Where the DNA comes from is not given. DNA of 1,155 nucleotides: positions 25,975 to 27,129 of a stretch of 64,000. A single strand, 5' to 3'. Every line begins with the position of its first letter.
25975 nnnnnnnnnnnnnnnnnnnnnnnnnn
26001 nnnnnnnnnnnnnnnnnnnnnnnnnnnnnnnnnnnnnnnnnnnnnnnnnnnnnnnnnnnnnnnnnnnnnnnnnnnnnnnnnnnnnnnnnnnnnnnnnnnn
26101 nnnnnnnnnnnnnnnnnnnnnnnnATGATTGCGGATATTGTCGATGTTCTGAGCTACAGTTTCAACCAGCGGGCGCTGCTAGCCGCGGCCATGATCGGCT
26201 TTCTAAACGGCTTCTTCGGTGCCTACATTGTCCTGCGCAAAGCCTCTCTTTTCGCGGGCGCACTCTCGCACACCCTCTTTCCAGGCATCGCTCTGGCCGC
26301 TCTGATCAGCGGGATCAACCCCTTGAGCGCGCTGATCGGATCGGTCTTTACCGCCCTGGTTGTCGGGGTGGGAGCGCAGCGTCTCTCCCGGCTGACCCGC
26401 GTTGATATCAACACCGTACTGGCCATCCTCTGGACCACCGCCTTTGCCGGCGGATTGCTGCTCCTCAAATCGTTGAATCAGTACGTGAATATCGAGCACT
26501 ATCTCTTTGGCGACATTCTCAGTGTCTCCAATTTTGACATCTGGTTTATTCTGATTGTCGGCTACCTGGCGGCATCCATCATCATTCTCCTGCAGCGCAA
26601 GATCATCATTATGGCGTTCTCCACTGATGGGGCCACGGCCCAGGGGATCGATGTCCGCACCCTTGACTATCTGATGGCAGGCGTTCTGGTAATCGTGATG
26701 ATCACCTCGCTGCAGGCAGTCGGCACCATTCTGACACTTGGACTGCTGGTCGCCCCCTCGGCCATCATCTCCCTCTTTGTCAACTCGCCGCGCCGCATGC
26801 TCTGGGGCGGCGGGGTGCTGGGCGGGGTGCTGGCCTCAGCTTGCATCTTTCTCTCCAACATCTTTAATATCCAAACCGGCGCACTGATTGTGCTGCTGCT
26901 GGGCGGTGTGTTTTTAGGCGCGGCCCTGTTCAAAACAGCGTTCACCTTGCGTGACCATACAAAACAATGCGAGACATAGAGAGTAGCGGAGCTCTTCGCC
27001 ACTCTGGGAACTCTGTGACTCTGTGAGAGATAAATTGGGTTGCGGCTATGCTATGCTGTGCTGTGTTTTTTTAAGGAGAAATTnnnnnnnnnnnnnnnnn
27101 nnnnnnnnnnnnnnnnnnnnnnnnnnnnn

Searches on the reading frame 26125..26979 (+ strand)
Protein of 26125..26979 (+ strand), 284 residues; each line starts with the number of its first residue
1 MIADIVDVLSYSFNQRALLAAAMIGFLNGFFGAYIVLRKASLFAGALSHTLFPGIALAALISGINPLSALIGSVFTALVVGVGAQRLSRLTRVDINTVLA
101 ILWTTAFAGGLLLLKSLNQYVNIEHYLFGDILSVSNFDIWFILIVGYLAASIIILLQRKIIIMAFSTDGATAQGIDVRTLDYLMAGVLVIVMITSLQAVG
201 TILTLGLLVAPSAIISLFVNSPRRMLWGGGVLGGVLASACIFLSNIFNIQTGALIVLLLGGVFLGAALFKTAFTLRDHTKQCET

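Call 20: search_protein_families(library=pfam, proteins=[window:26125-26979:+], max_evalue=0.001)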
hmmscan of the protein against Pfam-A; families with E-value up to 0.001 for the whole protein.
window:26125-26979:+ (284 aa): 2 families
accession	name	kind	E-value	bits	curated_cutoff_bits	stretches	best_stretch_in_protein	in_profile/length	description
PF00950.22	ABC-3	-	1.3e-51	176.1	20.1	1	11-269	2-257/258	ABC 3 transport family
PF01032.23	FecCD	-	9.7e-12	45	26.5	1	52-265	94-306/311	FecCD transport family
